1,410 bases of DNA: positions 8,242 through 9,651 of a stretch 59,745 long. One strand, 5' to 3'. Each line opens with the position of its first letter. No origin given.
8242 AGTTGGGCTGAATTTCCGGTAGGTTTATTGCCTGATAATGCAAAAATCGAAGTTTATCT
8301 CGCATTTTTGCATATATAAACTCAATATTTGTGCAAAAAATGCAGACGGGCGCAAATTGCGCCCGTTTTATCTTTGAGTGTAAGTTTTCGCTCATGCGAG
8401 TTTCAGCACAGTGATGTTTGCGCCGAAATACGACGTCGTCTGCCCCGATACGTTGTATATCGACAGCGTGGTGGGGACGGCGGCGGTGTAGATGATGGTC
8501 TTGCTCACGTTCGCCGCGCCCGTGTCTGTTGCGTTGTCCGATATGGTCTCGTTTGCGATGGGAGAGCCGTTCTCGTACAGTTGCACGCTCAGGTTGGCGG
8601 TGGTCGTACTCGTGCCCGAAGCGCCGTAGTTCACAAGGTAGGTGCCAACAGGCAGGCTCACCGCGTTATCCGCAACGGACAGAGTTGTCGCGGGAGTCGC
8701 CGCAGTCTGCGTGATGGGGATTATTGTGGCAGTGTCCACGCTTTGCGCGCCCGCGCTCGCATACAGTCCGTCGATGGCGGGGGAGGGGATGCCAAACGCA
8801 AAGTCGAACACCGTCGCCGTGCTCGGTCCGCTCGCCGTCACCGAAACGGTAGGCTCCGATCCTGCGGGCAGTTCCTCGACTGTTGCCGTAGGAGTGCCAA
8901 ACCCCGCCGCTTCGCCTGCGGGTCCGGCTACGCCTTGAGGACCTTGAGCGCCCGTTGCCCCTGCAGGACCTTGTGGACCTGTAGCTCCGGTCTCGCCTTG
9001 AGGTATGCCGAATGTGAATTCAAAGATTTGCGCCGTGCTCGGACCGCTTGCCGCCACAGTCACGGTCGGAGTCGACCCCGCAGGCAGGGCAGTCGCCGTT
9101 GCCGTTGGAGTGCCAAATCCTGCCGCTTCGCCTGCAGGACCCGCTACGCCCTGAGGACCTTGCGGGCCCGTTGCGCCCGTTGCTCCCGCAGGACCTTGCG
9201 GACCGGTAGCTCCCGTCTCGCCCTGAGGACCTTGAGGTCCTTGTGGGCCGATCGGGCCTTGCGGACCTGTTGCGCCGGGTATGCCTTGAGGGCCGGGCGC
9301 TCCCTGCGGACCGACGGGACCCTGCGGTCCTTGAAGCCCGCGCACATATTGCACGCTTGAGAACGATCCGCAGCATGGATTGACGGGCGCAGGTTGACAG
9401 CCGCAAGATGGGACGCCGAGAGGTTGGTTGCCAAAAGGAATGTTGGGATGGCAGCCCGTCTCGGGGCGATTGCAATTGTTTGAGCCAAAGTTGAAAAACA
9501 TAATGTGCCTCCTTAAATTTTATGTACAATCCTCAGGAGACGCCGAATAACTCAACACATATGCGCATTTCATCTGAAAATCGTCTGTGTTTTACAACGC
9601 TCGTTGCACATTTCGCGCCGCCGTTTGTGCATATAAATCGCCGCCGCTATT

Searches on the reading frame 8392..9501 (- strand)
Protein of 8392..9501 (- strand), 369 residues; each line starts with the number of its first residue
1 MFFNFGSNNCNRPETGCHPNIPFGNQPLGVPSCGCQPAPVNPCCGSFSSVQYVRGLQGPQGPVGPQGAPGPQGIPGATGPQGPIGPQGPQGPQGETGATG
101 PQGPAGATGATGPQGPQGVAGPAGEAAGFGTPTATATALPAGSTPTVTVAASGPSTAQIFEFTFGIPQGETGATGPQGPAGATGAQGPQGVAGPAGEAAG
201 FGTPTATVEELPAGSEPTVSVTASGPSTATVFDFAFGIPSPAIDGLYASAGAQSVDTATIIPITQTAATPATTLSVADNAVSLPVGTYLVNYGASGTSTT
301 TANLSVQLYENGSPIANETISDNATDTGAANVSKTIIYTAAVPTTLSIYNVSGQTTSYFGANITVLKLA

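Call 29: search_protein_families(library=pfam, proteins=[window:8392-9501:-], max_evalue=0.001)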
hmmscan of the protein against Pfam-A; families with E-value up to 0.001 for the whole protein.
window:8392-9501:- (369 aa): 1 family
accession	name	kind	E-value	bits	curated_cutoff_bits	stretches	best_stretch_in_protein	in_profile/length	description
PF01391.23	Collagen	-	1.8e-15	56.9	27.2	3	55-106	4-55/60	Collagen triple helix repeat (20 copies)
